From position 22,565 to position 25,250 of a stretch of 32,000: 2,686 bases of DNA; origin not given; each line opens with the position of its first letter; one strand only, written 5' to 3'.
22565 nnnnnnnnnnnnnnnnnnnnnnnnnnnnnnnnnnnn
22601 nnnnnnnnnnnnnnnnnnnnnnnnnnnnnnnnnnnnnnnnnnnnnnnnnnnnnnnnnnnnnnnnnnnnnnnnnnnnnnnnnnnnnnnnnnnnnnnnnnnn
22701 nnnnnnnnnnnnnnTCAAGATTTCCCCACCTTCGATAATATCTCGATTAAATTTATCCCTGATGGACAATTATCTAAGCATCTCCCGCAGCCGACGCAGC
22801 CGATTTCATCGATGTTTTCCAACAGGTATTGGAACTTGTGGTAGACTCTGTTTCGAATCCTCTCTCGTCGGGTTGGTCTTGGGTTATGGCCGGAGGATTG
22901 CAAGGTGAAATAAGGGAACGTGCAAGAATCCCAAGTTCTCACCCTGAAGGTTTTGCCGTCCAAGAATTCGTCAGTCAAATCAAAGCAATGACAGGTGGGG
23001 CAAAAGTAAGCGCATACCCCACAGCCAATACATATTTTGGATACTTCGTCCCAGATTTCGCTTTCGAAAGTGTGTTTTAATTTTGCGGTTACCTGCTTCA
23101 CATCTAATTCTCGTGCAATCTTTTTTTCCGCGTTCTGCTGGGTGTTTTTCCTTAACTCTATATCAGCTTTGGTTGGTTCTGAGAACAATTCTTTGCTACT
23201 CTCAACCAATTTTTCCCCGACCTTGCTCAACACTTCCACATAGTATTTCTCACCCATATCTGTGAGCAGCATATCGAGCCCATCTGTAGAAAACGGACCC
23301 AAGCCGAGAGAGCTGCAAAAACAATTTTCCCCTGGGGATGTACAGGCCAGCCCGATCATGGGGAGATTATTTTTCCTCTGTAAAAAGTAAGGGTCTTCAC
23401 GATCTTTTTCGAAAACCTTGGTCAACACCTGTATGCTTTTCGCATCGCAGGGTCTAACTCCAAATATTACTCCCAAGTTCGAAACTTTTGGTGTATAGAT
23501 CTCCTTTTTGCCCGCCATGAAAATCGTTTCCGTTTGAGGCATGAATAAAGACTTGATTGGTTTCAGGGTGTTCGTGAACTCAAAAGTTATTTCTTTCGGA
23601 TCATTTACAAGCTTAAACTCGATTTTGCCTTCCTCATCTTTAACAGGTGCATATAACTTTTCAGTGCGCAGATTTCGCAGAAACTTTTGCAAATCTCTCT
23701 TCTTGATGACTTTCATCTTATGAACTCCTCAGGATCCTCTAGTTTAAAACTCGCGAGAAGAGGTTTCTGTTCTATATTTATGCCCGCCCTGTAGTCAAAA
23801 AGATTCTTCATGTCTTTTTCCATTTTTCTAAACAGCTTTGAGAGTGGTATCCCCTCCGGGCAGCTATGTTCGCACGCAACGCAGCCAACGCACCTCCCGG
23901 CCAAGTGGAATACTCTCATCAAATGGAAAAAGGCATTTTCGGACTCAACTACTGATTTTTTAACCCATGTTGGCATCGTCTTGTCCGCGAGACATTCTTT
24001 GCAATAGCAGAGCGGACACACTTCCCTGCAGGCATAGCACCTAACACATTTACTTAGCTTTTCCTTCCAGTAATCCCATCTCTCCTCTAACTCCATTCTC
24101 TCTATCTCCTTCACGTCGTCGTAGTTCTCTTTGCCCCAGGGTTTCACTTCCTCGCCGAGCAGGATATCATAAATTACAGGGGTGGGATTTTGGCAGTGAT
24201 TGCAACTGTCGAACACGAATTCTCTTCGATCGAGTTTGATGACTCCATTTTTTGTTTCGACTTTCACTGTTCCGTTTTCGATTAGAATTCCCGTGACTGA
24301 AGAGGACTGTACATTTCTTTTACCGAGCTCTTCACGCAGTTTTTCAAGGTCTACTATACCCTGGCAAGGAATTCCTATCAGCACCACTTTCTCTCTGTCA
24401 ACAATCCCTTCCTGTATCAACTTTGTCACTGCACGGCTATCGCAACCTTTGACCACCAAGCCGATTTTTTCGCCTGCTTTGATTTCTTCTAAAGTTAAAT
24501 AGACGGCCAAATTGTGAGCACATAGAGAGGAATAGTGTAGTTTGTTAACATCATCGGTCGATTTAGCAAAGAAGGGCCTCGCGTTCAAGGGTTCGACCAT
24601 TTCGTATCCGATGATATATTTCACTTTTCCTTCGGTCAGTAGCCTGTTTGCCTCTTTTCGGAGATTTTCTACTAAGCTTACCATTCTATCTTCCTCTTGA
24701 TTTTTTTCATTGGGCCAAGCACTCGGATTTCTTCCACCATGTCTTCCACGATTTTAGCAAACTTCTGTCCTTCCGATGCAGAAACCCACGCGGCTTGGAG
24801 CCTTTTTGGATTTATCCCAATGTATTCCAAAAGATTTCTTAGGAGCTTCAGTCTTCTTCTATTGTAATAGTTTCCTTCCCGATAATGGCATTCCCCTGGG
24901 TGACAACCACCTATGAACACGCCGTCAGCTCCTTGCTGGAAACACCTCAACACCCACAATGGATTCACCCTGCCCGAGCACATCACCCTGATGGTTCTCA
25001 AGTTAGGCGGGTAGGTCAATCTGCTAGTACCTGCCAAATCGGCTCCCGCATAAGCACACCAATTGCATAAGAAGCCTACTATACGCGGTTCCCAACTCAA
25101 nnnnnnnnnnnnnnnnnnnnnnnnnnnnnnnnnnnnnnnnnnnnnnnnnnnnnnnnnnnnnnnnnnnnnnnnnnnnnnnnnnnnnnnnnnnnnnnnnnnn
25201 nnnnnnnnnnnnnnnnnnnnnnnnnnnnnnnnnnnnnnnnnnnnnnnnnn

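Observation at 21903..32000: Mvh-type [NiFe] hydrogenase paired with two HdrA paralogues and a Flx-like NAD(P)H module, with no HdrBC: candidate new electron-bifurcating hydrogenase complex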

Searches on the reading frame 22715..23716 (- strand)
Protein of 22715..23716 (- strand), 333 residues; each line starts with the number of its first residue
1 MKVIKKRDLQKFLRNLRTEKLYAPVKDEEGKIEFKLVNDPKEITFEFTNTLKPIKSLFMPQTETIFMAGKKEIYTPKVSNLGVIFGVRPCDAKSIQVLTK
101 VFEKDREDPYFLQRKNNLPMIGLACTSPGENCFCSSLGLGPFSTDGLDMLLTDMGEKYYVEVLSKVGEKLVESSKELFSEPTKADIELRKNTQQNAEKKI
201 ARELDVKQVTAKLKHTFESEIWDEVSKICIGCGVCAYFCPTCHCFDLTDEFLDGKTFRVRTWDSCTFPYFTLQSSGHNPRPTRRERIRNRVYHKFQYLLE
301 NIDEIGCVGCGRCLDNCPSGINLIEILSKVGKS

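Call 6: search_protein_families(library=pfam, proteins=[window:22715-23716:-], max_evalue=0.001)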
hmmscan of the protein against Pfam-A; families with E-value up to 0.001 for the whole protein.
window:22715-23716:- (333 aa): 11 families
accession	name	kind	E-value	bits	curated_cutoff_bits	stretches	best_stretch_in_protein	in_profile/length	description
PF17179.9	Fer4_22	-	7.2e-32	110.6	27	1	229-321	2-95/95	4Fe-4S dicluster domain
PF13237.11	Fer4_10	-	9.5e-08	32.3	25.5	1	301-320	3-24/53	4Fe-4S dicluster domain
PF12838.12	Fer4_7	-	3.4e-07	31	27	1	229-321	2-52/52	4Fe-4S dicluster domain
PF13534.11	Fer4_17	-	9.5e-07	29.7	22.2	0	193-240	18-57/61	4Fe-4S dicluster domain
PF12797.12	Fer4_2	-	1.4e-06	28.3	24.5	0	303-319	6-22/22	4Fe-4S binding domain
PF13187.11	Fer4_9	-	3e-06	27.6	27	0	291-320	34-50/52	4Fe-4S dicluster domain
PF00037.32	Fer4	-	3.5e-06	27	21.1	0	302-320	3-21/24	4Fe-4S binding domain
PF14697.11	Fer4_21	-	3.9e-06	27.3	35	0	302-326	3-28/59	4Fe-4S dicluster domain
PF25160.1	LdpA_Fe-S-bd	-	1.9e-05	24.8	27.6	0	303-320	24-41/49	LdpA Fe-S cluster-binding domain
PF13484.11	Fer4_16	-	5.9e-05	24.2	30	0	197-241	21-65/66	4Fe-4S double cluster binding domain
PF13183.11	Fer4_8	-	0.00013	22.9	27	0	228-321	4-68/68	4Fe-4S dicluster domain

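Call 9: search_protein_families(library=ncbifam, proteins=[window:22715-23716:-], max_evalue=0.00001)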
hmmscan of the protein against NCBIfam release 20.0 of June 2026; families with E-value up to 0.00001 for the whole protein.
window:22715-23716:- (333 aa): 6 families
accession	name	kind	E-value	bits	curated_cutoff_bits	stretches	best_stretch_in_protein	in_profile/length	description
NF040829.1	sulfhyd_ShyB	equivalog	3.2e-68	230.2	690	1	5-331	7-330/334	NAD(P)-dependent hydrogenase/sulfhydrogenase 2 subunit beta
NF040833.1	sulfhyd_HydB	equivalog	6.9e-58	196.2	750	1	6-328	8-333/367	NADPH-dependent hydrogenase/sulfhydrogenase 1 subunit beta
TIGR02910.1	sulfite_red_A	equivalog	2.4e-44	152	323.15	1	4-330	5-326/334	anaerobic sulfite reductase subunit AsrA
TIGR02936.1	fdxN_nitrog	equivalog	2e-06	27.8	80.55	0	297-321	13-37/91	ferredoxin III, nif-specific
NF040612.1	F420_dehyd_FpoI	exception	2.2e-06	27.5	180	0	211-242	27-57/135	F420H2 dehydrogenase subunit FpoI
TIGR01945.1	rnfC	subfamily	4.6e-06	25.4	245.95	0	209-241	389-416/435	RnfABCDGE type electron transport complex subunit C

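Call 46: search_solved_structures(query=window:22715-23716:-, max_evalue=0.001)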
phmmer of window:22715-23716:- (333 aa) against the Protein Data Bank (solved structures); distinct sequences matched with E-value up to 0.001: 6.
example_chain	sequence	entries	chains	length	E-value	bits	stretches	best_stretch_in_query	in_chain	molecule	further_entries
9nez_B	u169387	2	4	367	3.5e-53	184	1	5-328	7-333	Sulfhydrogenase 1 subunit beta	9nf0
8rvu_E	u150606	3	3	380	7.2e-07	31.8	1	159-247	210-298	Formate dehydrogenase, beta subunit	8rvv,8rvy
9t1s_M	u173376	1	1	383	1.5e-05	27.4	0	151-253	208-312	formate dehydrogenase (coenzyme F420)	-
8gwa_B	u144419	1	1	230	0.00057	22.2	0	297-324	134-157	Photosystem P840 reaction center iron-sulfur protein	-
6m32_B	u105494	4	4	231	0.00058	22.2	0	297-324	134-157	Photosystem P840 reaction center iron-sulfur protein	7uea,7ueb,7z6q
8rja_F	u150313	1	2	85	0.00067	22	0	224-251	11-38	NAD(P)H-quinone oxidoreductase subunit I, chloroplastic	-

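Call 76: search_protein_families(library=ncbifam, proteins=[L086:5471-6958:-, L086:4920-5417:-, L086:4422-4865:+, L086:3134-4357:+, L086:1854-2345:-], max_evalue=0.00001)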
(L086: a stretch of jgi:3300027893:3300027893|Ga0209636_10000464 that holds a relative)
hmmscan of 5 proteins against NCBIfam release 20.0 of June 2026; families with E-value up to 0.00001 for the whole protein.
L086:5471-6958:- (495 aa): 9 families
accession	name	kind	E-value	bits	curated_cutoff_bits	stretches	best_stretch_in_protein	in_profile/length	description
NF041785.2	VhuA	equivalog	1.8e-131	438.6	800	1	6-432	3-416/418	F420-non-reducing hydrogenase Vhu subunit A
NF040828.1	sulfhyd_ShyA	equivalog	6.1e-60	203.2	700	2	7-225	3-213/415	NAD(P)-dependent hydrogenase/sulfhydrogenase 2 subunit alpha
NF033181.1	NiFeSe_hydrog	equivalog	2.2e-54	185.2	600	2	5-124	2-120/507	nickel-dependent hydrogenase large subunit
TIGR03295.1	frhA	equivalog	8.6e-52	176.5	392.5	2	5-214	3-204/412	coenzyme F420 hydrogenase subunit alpha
NF045518.1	H2_NiFeSe_large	exception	2.6e-50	171.7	780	1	6-463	3-481/485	NiFeSe hydrogenase large subunit HysA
NF040832.1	sulfhyd_HydA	equivalog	1.5e-37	129.8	880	1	6-463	4-423/426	NADPH-dependent hydrogenase/sulfhydrogenase 1 subunit alpha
NF007778.0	PRK10467.1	equivalog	1.4e-26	92.9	969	1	5-147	3-148/567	hydrogenase 2 large subunit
NF007550.0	PRK10170.1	equivalog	5.3e-24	84.5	1101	1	7-120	19-132/597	Ni/Fe-hydrogenase large subunit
NF041786.2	VhuU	equivalog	6e-09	35.6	70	1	437-465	2-30/45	F420-non-reducing hydrogenase selenoprotein subunit VhuU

L086:4920-5417:- (165 aa): 3 families
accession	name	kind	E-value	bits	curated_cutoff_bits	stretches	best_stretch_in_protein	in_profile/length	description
TIGR00142.1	hycI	equivalog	1.6e-24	86.3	119.1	1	25-161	2-139/146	hydrogenase maturation peptidase HycI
TIGR00072.1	hydrog_prot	superfamily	3.7e-18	65.9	47.45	1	25-160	1-141/145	hydrogenase maturation protease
TIGR00130.1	frhD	equivalog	3.2e-06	27.3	134.95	1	22-152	3-139/153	coenzyme F420-reducing hydrogenase, FrhD protein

L086:4422-4865:+ (147 aa): 3 families
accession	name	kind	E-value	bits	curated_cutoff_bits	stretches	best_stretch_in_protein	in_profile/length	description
NF040770.1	hetero_SS_HdrA2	exception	7.9e-51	173.1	1100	1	5-132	647-774/777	CoB-CoM heterodisulfide reductase HdrA2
NF045873.1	F420_non_VhuD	exception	6.5e-43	146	215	1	5-133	1-129/132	F420-non-reducing hydrogenase iron-sulfur subunit VhuD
NF041891.1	hdrA_Methbact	equivalog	5.9e-15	54.5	1300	1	5-128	643-760/762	ferredoxin:CoB-CoM heterodisulfide reductase subunit HdrA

L086:3134-4357:+ (407 aa): 5 families
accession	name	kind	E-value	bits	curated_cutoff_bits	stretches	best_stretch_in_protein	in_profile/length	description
NF052511.1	SUF_like_SmsB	exception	1.1e-65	222.4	650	1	45-405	81-443/445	SUF-like minimal system protein SmsB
TIGR01980.1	sufB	equivalog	1.5e-60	205.2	346.4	1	38-382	83-431/448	Fe-S cluster assembly protein SufB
TIGR01981.1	sufD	equivalog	4.2e-40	137.8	222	1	123-387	3-266/275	Fe-S cluster assembly protein SufD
NF008773.0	PRK11814.1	equivalog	3.5e-35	121.5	717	1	68-400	133-476/484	Fe-S cluster assembly protein SufB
NF008194.0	PRK10948.1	equivalog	3.6e-09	35.9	489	1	247-383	259-397/423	Fe-S cluster assembly protein SufD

L086:1854-2345:- (163 aa): 0 families

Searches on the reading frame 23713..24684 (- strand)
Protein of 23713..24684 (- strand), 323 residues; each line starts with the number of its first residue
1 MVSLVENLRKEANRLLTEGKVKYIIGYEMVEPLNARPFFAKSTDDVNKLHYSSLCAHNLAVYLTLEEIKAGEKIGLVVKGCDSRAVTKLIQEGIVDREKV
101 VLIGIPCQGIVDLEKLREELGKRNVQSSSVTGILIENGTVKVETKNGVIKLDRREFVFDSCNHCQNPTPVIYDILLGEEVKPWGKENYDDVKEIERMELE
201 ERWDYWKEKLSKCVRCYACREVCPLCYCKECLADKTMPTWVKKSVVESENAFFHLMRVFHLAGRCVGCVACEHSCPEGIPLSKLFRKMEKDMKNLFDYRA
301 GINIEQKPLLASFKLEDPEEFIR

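Call 6: search_protein_families(library=pfam, proteins=[window:23713-24684:-], max_evalue=0.001)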
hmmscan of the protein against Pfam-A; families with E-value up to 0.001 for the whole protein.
window:23713-24684:- (323 aa): 7 families
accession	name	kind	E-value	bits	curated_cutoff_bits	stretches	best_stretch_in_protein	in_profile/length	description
PF04432.18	FrhB_FdhB_C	-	3.8e-12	46.8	23.3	1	72-178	2-112/150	Coenzyme F420 hydrogenase/dehydrogenase, beta subunit C terminus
PF12797.12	Fer4_2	-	7.7e-07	29.1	24.5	0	210-224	7-21/22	4Fe-4S binding domain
PF13187.11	Fer4_9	-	9.7e-06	26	27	0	228-278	8-50/52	4Fe-4S dicluster domain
PF13534.11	Fer4_17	-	0.00011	23.1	22.2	1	212-279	1-60/61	4Fe-4S dicluster domain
PF13183.11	Fer4_8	-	0.00013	22.9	27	1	210-279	2-68/68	4Fe-4S dicluster domain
PF12838.12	Fer4_7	-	0.00023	22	27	0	200-224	25-49/52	4Fe-4S dicluster domain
PF14697.11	Fer4_21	-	0.00058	20.4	35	0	262-276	38-52/59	4Fe-4S dicluster domain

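Call 9: search_protein_families(library=ncbifam, proteins=[window:23713-24684:-], max_evalue=0.00001)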
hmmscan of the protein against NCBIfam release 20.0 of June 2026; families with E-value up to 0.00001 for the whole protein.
window:23713-24684:- (323 aa): 2 families
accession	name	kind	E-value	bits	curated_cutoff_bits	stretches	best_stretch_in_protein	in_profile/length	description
NF045670.1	quin_L_LdhH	equivalog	1e-07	30.7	800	1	208-294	301-385/706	L-lactate dehydrogenase (quinone) large subunit LdhH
TIGR02910.1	sulfite_red_A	equivalog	6.4e-07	28.9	323.15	0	135-229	144-238/334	anaerobic sulfite reductase subunit AsrA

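Call 47: search_solved_structures(query=window:23713-24684:-, max_evalue=0.01)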
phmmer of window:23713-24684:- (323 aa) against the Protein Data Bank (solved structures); distinct sequences matched with E-value up to 0.01: 3.
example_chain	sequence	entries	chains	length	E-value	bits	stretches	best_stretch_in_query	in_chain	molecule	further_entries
9t1s_M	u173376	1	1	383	1.1e-27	100.2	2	196-311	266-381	formate dehydrogenase (coenzyme F420)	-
8rvu_E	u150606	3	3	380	1.1e-22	83.8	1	203-311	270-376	Formate dehydrogenase, beta subunit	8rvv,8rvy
7bkb_E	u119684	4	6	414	6e-22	81.3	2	204-304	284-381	Formate dehydrogenase, beta subunit (F420)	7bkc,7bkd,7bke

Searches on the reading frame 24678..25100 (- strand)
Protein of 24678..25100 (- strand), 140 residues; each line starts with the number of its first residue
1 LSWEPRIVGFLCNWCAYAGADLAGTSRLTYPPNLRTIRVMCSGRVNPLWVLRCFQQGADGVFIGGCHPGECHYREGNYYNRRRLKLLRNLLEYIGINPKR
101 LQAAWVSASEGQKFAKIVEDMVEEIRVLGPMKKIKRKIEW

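Call 6: search_protein_families(library=pfam, proteins=[window:24678-25100:-], max_evalue=0.001)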
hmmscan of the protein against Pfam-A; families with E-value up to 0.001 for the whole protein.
window:24678-25100:- (140 aa): 1 family
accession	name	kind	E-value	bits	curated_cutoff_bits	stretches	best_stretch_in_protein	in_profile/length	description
PF02662.21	FlpD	-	1.7e-56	189.9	22.3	1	7-129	1-123/123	Methyl-viologen-reducing hydrogenase, delta subunit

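Call 9: search_protein_families(library=ncbifam, proteins=[window:24678-25100:-], max_evalue=0.00001)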
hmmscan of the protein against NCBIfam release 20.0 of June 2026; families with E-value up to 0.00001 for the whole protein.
window:24678-25100:- (140 aa): 3 families
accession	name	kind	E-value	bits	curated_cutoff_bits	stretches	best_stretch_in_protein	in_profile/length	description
NF040770.1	hetero_SS_HdrA2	exception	6.9e-55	186.5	1100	1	4-132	647-775/777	CoB-CoM heterodisulfide reductase HdrA2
NF045873.1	F420_non_VhuD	exception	8.5e-39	132.7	215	1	4-131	1-128/132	F420-non-reducing hydrogenase iron-sulfur subunit VhuD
NF041891.1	hdrA_Methbact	equivalog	3.6e-13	48.6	1300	1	4-126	643-759/762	ferredoxin:CoB-CoM heterodisulfide reductase subunit HdrA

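Call 63: search_solved_structures(query=window:24678-25100:-, max_evalue=0.00001)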
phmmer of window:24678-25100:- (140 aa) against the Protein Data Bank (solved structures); distinct sequences matched with E-value up to 0.00001: 6.
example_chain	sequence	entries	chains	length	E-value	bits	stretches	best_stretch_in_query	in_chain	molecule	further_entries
8rvu_F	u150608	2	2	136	6.1e-54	185.4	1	1-134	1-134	Methyl viologen-reducing hydrogenase, subunit D-related protein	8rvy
5odc_D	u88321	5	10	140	2e-53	183.8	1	2-135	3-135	Methyl-viologen reducing hydrogenase subunit D | Methyl-viologen reducing hydrogenase, subunit D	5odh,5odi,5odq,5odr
8rvv_F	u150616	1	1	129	1.3e-51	177.9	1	3-131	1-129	Methyl viologen-reducing hydrogenase, subunit D-related protein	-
7bkb_F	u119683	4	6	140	9.5e-49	168.6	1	2-131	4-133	F420-non-reducing hydrogenase subunit D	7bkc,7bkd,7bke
9sw2_D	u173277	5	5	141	1.7e-48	167.8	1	6-136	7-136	F420-non-reducing hydrogenase iron-sulfur subunit D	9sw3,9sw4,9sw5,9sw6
9sfi_K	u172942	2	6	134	8.4e-32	113.6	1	4-131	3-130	F420-non-reducing hydrogenase subunit delta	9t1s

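Call 76: search_protein_families(library=ncbifam, proteins=[L086:5471-6958:-, L086:4920-5417:-, L086:4422-4865:+, L086:3134-4357:+, L086:1854-2345:-], max_evalue=0.00001)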
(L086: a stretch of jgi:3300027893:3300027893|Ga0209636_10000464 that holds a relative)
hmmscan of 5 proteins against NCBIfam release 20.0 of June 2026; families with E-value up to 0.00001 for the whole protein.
L086:5471-6958:- (495 aa): 9 families
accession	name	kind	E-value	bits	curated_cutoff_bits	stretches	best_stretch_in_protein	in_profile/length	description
NF041785.2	VhuA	equivalog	1.8e-131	438.6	800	1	6-432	3-416/418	F420-non-reducing hydrogenase Vhu subunit A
NF040828.1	sulfhyd_ShyA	equivalog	6.1e-60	203.2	700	2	7-225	3-213/415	NAD(P)-dependent hydrogenase/sulfhydrogenase 2 subunit alpha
NF033181.1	NiFeSe_hydrog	equivalog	2.2e-54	185.2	600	2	5-124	2-120/507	nickel-dependent hydrogenase large subunit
TIGR03295.1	frhA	equivalog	8.6e-52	176.5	392.5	2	5-214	3-204/412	coenzyme F420 hydrogenase subunit alpha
NF045518.1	H2_NiFeSe_large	exception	2.6e-50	171.7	780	1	6-463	3-481/485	NiFeSe hydrogenase large subunit HysA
NF040832.1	sulfhyd_HydA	equivalog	1.5e-37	129.8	880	1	6-463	4-423/426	NADPH-dependent hydrogenase/sulfhydrogenase 1 subunit alpha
NF007778.0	PRK10467.1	equivalog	1.4e-26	92.9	969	1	5-147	3-148/567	hydrogenase 2 large subunit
NF007550.0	PRK10170.1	equivalog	5.3e-24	84.5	1101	1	7-120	19-132/597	Ni/Fe-hydrogenase large subunit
NF041786.2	VhuU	equivalog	6e-09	35.6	70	1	437-465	2-30/45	F420-non-reducing hydrogenase selenoprotein subunit VhuU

L086:4920-5417:- (165 aa): 3 families
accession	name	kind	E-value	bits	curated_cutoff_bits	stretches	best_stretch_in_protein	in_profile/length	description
TIGR00142.1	hycI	equivalog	1.6e-24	86.3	119.1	1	25-161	2-139/146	hydrogenase maturation peptidase HycI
TIGR00072.1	hydrog_prot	superfamily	3.7e-18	65.9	47.45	1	25-160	1-141/145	hydrogenase maturation protease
TIGR00130.1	frhD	equivalog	3.2e-06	27.3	134.95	1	22-152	3-139/153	coenzyme F420-reducing hydrogenase, FrhD protein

L086:4422-4865:+ (147 aa): 3 families
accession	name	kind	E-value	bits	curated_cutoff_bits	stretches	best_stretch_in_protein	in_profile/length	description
NF040770.1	hetero_SS_HdrA2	exception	7.9e-51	173.1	1100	1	5-132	647-774/777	CoB-CoM heterodisulfide reductase HdrA2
NF045873.1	F420_non_VhuD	exception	6.5e-43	146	215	1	5-133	1-129/132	F420-non-reducing hydrogenase iron-sulfur subunit VhuD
NF041891.1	hdrA_Methbact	equivalog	5.9e-15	54.5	1300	1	5-128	643-760/762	ferredoxin:CoB-CoM heterodisulfide reductase subunit HdrA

L086:3134-4357:+ (407 aa): 5 families
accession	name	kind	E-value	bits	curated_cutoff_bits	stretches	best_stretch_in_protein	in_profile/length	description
NF052511.1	SUF_like_SmsB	exception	1.1e-65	222.4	650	1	45-405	81-443/445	SUF-like minimal system protein SmsB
TIGR01980.1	sufB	equivalog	1.5e-60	205.2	346.4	1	38-382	83-431/448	Fe-S cluster assembly protein SufB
TIGR01981.1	sufD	equivalog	4.2e-40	137.8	222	1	123-387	3-266/275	Fe-S cluster assembly protein SufD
NF008773.0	PRK11814.1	equivalog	3.5e-35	121.5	717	1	68-400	133-476/484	Fe-S cluster assembly protein SufB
NF008194.0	PRK10948.1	equivalog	3.6e-09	35.9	489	1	247-383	259-397/423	Fe-S cluster assembly protein SufD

L086:1854-2345:- (163 aa): 0 families
